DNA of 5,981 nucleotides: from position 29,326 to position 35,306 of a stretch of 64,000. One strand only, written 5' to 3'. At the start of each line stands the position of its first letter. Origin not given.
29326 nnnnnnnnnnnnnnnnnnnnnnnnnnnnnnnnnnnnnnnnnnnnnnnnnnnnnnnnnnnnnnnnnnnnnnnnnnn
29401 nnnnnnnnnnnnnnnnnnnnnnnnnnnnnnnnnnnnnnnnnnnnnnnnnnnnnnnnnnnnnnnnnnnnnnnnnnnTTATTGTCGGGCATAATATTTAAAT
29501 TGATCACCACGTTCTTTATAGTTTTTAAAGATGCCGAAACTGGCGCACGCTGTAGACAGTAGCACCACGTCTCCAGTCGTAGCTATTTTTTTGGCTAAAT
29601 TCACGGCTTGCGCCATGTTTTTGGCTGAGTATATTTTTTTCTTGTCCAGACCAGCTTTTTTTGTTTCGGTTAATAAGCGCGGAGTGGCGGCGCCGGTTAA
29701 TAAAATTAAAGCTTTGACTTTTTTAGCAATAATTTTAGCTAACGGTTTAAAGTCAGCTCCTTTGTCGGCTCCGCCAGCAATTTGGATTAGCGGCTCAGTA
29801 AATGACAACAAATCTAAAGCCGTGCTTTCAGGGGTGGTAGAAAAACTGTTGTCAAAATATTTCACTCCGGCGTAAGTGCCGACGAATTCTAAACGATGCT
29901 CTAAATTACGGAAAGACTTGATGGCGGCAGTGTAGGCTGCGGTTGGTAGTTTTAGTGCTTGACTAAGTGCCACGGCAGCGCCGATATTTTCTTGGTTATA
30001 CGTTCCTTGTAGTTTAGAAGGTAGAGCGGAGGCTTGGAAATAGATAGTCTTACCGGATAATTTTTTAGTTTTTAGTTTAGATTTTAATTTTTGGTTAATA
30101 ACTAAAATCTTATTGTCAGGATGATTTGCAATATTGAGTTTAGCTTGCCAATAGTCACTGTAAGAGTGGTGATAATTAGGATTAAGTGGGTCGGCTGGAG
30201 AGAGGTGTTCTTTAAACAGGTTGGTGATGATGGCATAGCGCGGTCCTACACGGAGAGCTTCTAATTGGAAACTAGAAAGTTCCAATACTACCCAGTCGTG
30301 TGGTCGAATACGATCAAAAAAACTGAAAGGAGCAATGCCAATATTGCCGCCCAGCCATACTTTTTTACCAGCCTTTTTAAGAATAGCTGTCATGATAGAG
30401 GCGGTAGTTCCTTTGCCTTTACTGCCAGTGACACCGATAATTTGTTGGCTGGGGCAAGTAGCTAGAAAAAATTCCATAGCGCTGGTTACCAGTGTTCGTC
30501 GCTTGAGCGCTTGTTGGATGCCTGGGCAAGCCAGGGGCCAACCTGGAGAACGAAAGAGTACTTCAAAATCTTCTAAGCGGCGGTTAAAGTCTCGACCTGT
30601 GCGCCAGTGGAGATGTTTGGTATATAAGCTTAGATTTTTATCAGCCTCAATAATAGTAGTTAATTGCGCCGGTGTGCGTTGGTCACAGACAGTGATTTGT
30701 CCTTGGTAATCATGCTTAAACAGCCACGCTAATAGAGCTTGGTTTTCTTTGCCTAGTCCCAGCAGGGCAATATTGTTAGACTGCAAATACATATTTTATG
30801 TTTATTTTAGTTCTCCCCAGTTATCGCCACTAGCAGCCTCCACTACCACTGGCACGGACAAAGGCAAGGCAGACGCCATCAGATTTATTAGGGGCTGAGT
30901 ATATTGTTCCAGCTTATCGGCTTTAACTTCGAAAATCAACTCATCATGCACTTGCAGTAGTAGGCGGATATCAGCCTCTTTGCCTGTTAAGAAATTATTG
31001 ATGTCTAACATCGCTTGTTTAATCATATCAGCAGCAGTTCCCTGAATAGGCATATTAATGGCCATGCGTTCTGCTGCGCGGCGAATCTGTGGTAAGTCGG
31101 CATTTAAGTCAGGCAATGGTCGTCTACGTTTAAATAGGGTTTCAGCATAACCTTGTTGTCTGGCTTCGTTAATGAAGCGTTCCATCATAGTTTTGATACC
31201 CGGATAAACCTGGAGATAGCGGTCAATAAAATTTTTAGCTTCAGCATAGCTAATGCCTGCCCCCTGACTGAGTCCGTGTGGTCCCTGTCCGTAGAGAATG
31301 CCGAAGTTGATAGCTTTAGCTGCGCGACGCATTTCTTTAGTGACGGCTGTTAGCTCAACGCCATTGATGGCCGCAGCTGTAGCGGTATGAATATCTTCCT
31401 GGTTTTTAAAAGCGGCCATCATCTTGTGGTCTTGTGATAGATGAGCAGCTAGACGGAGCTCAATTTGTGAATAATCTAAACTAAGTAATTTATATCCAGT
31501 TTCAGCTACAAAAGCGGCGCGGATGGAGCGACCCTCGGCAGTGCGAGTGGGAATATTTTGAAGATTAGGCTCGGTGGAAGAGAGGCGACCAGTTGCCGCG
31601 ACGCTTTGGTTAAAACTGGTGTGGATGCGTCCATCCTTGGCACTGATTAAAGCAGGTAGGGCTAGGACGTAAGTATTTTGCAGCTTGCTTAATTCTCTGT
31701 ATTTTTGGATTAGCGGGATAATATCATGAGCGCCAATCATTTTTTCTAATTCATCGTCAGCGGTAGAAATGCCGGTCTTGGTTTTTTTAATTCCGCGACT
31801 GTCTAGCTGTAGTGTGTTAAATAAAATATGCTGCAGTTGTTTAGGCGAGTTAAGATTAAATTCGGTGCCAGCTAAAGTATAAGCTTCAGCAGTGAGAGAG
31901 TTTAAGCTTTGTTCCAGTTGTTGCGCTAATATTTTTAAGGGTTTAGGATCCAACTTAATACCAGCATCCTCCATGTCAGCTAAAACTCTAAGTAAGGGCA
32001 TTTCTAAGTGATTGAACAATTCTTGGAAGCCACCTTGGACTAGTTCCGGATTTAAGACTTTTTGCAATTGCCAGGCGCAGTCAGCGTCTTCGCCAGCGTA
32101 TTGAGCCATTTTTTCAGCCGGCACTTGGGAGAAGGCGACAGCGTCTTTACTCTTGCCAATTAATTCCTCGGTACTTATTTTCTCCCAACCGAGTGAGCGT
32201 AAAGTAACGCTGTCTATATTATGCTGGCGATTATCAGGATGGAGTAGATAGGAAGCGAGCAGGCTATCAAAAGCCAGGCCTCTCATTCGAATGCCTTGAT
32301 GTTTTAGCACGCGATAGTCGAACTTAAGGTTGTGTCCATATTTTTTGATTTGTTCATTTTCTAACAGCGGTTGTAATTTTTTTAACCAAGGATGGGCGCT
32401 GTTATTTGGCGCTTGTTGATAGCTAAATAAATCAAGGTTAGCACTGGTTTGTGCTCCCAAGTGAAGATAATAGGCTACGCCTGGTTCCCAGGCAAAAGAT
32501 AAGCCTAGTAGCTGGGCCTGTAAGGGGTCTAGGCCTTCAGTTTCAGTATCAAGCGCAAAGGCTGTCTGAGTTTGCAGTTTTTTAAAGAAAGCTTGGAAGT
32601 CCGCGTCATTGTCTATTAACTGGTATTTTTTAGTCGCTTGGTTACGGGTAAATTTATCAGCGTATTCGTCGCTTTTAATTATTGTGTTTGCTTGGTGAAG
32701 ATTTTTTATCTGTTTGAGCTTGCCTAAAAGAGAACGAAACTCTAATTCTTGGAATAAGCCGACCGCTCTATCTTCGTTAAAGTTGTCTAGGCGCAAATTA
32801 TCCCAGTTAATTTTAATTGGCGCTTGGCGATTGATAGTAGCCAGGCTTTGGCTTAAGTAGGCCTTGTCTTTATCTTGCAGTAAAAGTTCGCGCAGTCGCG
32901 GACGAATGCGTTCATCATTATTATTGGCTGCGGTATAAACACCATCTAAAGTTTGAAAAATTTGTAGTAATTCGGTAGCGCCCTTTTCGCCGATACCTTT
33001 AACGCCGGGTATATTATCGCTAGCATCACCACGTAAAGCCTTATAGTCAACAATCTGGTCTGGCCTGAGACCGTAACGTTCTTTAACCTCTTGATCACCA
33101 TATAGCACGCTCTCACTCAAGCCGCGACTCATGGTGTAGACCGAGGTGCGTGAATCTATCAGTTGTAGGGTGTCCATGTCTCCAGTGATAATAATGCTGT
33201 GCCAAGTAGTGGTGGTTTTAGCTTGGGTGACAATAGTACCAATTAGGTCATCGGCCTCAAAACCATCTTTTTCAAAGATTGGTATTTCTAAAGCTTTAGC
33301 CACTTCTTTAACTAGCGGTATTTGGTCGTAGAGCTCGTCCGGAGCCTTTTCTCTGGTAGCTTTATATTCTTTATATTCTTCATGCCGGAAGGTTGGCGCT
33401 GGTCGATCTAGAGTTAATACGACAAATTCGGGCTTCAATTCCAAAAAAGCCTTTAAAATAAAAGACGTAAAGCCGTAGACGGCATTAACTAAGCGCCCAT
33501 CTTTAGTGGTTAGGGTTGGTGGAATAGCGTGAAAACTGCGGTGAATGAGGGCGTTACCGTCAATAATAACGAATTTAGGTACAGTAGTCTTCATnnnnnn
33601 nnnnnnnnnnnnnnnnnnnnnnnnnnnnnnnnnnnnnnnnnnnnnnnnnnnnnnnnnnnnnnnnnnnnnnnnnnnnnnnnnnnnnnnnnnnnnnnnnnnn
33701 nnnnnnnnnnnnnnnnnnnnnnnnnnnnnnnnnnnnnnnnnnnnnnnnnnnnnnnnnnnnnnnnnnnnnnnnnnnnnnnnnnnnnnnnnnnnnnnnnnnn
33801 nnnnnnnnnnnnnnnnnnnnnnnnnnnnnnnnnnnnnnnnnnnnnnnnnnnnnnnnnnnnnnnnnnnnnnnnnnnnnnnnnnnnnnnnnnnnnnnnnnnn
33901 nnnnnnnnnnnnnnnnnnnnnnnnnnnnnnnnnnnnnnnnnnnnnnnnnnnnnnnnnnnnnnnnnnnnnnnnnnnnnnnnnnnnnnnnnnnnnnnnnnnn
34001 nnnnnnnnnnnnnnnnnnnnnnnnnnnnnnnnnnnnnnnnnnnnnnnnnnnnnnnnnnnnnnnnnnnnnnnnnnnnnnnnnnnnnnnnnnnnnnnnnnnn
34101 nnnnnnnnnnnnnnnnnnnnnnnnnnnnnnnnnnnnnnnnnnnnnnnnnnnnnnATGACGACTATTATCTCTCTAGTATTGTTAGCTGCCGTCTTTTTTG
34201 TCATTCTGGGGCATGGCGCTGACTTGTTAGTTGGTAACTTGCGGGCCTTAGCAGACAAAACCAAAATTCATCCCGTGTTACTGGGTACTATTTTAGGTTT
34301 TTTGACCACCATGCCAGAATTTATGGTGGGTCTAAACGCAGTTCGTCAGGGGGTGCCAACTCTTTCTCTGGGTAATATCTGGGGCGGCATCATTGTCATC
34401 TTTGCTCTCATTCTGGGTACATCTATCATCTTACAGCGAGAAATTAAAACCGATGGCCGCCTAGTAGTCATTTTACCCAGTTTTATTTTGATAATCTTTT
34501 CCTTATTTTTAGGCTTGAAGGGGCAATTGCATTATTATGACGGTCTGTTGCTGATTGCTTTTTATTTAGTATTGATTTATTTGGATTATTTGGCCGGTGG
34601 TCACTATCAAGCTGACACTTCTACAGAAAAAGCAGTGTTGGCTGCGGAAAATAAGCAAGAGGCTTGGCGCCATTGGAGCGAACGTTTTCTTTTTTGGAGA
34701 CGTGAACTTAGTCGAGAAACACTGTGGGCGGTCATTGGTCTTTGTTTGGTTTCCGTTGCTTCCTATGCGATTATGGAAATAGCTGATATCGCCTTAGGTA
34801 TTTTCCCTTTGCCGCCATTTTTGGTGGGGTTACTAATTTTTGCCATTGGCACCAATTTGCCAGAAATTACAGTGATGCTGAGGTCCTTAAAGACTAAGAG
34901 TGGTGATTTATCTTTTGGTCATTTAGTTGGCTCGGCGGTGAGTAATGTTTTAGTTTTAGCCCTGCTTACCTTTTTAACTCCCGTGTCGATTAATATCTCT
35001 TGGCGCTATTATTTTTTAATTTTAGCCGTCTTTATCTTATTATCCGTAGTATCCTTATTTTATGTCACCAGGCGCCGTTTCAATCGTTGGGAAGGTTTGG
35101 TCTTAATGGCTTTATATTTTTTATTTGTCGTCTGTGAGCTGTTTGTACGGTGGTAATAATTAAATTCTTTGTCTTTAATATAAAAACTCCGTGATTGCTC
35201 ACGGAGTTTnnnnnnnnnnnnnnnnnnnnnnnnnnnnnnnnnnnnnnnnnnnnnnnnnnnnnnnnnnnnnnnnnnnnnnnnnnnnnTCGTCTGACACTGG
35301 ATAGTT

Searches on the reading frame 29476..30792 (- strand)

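Call 30: search_protein_families(library=pfam, proteins=[window:29476-30792:-], max_evalue=0.001)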
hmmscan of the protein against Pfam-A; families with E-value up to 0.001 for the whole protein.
window:29476-30792:- (438 aa): 3 families
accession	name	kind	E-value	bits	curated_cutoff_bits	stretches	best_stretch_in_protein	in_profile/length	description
PF08245.18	Mur_ligase_M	-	5.1e-17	62.9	24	1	121-244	1-137/200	Mur ligase middle domain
PF02875.26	Mur_ligase_C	-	2.5e-10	41.7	28.4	1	299-416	1-127/127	Mur ligase, glutamate ligase domain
PF21799.2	MurD-like_N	-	0.00012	22.7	27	1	7-100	2-84/88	Mur ligase MurD-like, N-terminal domain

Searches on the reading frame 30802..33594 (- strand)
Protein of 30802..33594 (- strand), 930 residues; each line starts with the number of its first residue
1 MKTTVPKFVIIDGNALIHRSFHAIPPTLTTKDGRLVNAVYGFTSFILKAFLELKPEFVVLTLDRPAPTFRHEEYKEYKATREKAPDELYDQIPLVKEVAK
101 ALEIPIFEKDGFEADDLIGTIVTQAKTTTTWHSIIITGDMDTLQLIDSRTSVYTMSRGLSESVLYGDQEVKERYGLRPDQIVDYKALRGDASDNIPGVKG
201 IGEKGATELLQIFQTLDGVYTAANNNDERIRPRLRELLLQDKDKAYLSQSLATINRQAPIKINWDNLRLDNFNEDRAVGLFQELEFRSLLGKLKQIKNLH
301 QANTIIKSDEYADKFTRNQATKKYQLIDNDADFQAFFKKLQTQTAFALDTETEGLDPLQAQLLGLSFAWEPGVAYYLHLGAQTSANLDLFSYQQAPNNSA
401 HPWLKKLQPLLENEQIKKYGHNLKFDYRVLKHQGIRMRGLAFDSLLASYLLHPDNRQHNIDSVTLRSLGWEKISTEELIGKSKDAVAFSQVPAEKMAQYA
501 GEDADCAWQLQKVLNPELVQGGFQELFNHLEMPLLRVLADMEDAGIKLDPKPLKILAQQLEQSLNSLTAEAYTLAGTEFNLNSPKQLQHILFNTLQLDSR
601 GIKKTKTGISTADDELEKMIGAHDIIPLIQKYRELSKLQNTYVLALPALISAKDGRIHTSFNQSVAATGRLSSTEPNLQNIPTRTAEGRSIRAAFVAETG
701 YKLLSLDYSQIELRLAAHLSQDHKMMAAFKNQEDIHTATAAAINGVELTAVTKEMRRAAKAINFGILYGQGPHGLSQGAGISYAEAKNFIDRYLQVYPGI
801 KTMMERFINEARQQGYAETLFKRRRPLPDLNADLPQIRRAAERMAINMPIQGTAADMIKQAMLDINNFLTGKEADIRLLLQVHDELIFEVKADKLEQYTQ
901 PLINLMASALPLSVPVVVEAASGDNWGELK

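Call 30: search_protein_families(library=pfam, proteins=[window:30802-33594:-], max_evalue=0.001)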
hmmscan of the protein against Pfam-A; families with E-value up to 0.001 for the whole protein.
window:30802-33594:- (930 aa): 5 families
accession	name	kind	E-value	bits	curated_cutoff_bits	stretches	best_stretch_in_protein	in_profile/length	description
PF00476.26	DNA_pol_A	-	1.1e-150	502.3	34.3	1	553-928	4-381/381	DNA polymerase family A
PF02739.22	5_3_exonuc_N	-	1.2e-52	178.4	34.3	1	7-175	1-164/164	5'-3' exonuclease, N-terminal resolvase-like domain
PF01612.26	DNA_pol_A_exo1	-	1.8e-28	99.9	23.6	1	324-518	1-172/173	3'-5' exonuclease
PF01367.25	5_3_exonuc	-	1.8e-28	99.3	40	1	177-274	2-96/97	5'-3' exonuclease, C-terminal SAM fold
PF22619.2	DNA_polI_exo1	-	4.3e-12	46.5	27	1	406-481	39-114/140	DNA polymerase I, ribonuclease H-like domain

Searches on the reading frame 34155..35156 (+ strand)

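Call 30: search_protein_families(library=pfam, proteins=[window:34155-35156:+], max_evalue=0.001)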
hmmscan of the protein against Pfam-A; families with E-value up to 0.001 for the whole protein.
window:34155-35156:+ (333 aa): 1 family
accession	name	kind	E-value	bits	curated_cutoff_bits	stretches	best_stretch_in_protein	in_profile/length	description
PF01699.29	Na_Ca_ex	-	1.5e-39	135.8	24.9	2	190-327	4-148/151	Sodium/calcium exchanger protein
